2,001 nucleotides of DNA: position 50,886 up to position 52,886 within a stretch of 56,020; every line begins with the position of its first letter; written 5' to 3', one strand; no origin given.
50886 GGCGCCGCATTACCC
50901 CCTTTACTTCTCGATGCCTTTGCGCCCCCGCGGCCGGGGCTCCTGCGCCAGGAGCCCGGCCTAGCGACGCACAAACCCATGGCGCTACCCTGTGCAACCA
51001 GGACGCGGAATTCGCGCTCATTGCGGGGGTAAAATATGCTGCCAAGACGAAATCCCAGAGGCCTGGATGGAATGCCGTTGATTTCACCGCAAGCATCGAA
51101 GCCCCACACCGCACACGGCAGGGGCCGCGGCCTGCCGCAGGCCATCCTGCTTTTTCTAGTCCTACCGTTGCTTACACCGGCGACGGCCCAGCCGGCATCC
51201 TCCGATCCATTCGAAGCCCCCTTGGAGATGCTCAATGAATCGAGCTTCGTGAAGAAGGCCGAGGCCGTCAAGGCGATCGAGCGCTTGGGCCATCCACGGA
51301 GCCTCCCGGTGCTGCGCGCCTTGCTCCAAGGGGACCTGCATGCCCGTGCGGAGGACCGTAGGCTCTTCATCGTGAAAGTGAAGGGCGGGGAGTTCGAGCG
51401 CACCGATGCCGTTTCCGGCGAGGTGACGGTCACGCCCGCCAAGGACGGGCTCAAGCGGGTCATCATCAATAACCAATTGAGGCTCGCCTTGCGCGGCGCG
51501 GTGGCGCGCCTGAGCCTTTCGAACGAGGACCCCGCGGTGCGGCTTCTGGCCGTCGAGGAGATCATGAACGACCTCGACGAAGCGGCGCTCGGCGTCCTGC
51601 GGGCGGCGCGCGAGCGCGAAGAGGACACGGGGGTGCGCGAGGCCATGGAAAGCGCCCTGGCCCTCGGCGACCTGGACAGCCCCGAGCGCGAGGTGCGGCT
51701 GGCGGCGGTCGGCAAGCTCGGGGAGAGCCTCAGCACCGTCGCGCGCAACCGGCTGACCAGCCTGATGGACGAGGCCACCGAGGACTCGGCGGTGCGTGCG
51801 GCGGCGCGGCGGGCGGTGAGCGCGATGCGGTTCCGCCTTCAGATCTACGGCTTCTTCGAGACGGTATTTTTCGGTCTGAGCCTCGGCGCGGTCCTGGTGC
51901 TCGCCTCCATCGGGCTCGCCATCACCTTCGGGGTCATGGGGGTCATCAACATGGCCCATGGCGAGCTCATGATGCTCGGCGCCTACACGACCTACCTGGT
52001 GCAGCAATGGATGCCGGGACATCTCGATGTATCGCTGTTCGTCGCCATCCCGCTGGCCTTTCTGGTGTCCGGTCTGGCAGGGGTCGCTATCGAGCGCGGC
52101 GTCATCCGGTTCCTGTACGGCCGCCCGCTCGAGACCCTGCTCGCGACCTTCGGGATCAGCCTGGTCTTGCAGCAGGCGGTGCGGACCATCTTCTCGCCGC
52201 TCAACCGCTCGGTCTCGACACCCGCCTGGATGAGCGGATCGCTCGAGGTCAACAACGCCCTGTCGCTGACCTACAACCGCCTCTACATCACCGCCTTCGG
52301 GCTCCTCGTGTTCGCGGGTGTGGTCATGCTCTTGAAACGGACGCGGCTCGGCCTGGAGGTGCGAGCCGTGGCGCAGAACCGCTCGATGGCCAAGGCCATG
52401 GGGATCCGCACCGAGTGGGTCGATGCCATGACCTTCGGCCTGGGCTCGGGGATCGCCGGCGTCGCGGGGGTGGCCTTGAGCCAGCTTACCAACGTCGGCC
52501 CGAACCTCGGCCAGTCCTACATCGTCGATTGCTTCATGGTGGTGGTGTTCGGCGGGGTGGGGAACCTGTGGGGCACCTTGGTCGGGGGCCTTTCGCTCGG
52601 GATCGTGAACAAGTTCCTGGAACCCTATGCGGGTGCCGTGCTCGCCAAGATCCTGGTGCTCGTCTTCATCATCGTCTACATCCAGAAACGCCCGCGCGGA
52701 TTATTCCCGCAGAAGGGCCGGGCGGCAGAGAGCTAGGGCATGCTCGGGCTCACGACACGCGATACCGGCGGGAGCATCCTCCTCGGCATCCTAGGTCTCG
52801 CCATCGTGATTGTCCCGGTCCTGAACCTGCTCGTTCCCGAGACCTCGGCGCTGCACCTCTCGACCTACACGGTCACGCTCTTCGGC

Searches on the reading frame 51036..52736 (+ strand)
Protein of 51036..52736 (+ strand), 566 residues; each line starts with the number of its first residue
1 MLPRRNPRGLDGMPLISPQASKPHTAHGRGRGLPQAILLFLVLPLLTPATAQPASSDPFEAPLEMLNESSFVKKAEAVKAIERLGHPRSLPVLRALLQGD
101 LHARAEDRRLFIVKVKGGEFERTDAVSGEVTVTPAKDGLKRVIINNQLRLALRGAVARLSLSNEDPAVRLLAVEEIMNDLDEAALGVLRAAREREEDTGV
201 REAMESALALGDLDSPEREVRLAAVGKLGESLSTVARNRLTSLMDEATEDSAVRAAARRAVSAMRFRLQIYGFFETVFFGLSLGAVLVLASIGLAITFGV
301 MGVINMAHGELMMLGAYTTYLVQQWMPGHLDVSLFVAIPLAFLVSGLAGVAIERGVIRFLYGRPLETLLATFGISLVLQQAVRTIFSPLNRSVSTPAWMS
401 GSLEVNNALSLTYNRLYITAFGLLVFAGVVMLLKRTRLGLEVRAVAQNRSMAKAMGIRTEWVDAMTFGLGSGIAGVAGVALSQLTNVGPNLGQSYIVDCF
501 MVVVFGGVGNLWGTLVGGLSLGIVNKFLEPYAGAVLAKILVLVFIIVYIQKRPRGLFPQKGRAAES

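Call 77: search_protein_families(library=pfam, proteins=[window:51036-52736:+], max_evalue=0.00001)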
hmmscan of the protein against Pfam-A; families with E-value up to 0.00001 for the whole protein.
window:51036-52736:+ (566 aa): 2 families
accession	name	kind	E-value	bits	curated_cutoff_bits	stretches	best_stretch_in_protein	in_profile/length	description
PF02653.21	BPD_transp_2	-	2.2e-47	161.9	26.8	1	277-547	2-267/269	Branched-chain amino acid transport system / permease component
PF13646.12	HEAT_2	-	3.6e-10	40.4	27.7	0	213-264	8-58/88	HEAT repeats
